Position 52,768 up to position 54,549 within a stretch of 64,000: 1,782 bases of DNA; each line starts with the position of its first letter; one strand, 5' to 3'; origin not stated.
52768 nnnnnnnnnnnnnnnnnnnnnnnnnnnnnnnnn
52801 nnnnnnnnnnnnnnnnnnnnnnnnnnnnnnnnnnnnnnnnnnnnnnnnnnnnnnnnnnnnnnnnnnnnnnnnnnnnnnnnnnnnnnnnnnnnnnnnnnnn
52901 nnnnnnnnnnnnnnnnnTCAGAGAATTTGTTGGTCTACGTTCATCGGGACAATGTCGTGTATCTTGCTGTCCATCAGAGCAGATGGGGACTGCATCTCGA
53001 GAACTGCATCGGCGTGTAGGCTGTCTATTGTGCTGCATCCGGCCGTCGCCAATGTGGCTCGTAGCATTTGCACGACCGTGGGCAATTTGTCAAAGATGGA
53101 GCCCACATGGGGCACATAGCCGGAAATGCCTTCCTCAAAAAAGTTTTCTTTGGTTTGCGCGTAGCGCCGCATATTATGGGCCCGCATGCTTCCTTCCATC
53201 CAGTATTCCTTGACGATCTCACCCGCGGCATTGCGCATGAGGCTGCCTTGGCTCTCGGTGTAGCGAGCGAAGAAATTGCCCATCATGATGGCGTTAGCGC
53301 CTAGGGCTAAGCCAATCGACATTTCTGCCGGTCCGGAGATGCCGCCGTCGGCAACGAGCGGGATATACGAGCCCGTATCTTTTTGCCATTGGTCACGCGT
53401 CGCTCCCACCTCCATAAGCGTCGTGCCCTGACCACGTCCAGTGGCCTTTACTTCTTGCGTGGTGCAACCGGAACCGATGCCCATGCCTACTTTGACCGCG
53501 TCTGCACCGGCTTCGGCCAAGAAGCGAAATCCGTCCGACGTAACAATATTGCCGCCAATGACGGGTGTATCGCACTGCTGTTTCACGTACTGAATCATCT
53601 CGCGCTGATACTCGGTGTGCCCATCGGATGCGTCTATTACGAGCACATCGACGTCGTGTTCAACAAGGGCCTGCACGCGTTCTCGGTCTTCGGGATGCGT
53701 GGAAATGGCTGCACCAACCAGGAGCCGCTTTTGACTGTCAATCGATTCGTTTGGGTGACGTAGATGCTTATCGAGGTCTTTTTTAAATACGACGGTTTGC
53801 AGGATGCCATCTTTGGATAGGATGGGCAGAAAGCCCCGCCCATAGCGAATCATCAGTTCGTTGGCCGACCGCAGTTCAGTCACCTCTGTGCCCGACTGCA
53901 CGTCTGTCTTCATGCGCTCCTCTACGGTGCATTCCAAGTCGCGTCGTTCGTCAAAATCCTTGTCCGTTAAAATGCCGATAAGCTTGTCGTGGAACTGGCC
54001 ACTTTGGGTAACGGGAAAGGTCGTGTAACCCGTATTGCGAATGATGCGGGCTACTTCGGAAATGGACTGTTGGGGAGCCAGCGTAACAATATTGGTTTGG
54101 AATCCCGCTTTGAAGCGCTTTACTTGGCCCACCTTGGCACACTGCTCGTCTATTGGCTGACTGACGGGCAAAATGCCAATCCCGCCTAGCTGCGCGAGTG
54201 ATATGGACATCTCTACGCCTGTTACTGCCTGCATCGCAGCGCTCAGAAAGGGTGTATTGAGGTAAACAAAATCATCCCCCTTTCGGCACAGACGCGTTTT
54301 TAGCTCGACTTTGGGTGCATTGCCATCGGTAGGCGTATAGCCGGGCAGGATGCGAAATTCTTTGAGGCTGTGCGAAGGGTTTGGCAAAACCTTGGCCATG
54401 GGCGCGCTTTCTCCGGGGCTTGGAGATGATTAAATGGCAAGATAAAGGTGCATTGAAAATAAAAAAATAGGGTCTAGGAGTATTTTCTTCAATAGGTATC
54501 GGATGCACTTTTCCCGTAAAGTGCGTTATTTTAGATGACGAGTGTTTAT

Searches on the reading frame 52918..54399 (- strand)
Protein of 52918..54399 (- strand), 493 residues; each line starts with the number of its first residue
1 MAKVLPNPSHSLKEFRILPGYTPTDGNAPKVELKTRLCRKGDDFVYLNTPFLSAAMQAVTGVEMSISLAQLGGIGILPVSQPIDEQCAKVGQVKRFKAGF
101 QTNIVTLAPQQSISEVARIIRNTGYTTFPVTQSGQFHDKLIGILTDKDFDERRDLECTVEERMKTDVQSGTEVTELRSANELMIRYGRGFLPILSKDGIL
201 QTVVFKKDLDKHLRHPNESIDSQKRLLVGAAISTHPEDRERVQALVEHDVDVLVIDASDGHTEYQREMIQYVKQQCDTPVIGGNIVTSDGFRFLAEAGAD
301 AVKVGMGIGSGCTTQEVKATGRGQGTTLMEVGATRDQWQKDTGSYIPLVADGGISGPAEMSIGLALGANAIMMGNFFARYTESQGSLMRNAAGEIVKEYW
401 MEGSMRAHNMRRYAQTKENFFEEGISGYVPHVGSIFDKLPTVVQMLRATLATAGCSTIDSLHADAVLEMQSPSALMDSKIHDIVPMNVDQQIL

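Call 41: search_protein_families(library=pfam, proteins=[window:52918-54399:-], max_evalue=0.00001)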
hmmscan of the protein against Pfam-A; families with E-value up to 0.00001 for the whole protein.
window:52918-54399:- (493 aa): 2 families
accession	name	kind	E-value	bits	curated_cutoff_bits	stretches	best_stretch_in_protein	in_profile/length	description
PF00478.31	IMPDH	-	8.5e-94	314.8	25.6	1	13-481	5-345/345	IMP dehydrogenase / GMP reductase domain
PF00571.33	CBS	-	1.7e-09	38.3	24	1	102-149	7-51/57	CBS domain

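Call 47: find_related_loci(query=window:52918-54399:-, collection=genome_contigs, flank=1000)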
Query window:52918-54399:- (493 aa) in genome_contigs; peptide patterns used: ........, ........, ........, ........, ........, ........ (x = any residue, [..] = any of these).
126 stretches matched a pattern; 82 encode a relative of the query (tblastn E <= 1e-3); the best 80 are kept; 80 distinct loci.
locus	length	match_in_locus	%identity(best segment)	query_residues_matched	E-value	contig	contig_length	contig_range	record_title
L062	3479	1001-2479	93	1-493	0e+0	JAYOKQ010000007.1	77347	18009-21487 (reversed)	MAG: Gemmatimonadota bacterium isolate 139572_S173_metabat_bins_2.tsv.085 NODE_248_length_77347_cov_7.346129, whole geno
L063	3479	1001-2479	91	1-493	0e+0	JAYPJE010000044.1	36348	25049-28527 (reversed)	MAG: Gemmatimonadota bacterium isolate 139576_S177_rosella_bins.tsv.066 NODE_887_length_36348_cov_8.229438, whole genome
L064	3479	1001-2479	91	1-493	0e+0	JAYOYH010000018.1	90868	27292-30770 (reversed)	MAG: Gemmatimonadota bacterium isolate 139562_S163_rosella_bins.tsv.035 NODE_177_length_90868_cov_10.827679, whole genom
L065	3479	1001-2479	86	1-493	0e+0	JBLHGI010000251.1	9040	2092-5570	MAG: Planctomycetota bacterium isolate 3300054976_87 Ga0535667_0015823, whole genome shotgun sequence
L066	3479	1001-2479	81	1-493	0e+0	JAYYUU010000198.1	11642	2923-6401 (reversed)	MAG: Candidatus Latescibacterota bacterium isolate XB_MAG105 DB_MAG105_0198, whole genome shotgun sequence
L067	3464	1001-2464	81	1-493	0e+0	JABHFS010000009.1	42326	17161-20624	MAG: Gemmatimonadetes bacterium isolate SI037_bin186 k141_95133, whole genome shotgun sequence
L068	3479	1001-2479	80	1-493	0e+0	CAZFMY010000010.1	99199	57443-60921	MAG TPA_asm: uncultured Gemmatimonadaceae bacterium isolate SRP077602_co9_658 genome assembly, contig: NODE_98_length_99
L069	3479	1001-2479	81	1-493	0e+0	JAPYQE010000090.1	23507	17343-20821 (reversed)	MAG: Candidatus Latescibacterota bacterium isolate PW2.concoct.70_sub PW2_2612_length_23507_cov_9.613039, whole genome s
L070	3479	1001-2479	81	1-493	0e+0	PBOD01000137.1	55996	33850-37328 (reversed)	MAG: Gemmatimonadetes bacterium isolate RS822 18780, whole genome shotgun sequence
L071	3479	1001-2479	79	1-493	0e+0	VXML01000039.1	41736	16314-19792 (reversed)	MAG: Gemmatimonadetes bacterium isolate SB0661_bin_36 NODE_978_length_41736_cov_81.235911, whole genome shotgun sequence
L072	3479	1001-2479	80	1-493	0e+0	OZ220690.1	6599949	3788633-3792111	MAG: Candidatus Latescibacterota bacterium isolate 4544edd8-ea3d-4877-aa30-594cc490bc13 genome assembly, chromosome: 1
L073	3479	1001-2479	79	1-493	0e+0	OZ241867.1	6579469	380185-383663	MAG: Candidatus Latescibacterota bacterium isolate 402c3f40-99c9-4ff8-b352-fabea084b2f7 genome assembly, chromosome: 1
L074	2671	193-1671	80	1-493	0e+0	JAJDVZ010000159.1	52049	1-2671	MAG: Candidatus Latescibacterota bacterium isolate jk18x22bins.75 k141_358077, whole genome shotgun sequence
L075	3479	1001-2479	81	1-493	0e+0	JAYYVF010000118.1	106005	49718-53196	MAG: Candidatus Latescibacterota bacterium isolate XB_MAG106 DB_MAG106_0118, whole genome shotgun sequence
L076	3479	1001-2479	79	1-493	0e+0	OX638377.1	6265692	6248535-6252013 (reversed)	MAG: uncultured Latescibacteria bacterium isolate 96736c8f-e424-4c7a-a7cc-5c0d8e7e2df7 genome assembly, chromosome: 1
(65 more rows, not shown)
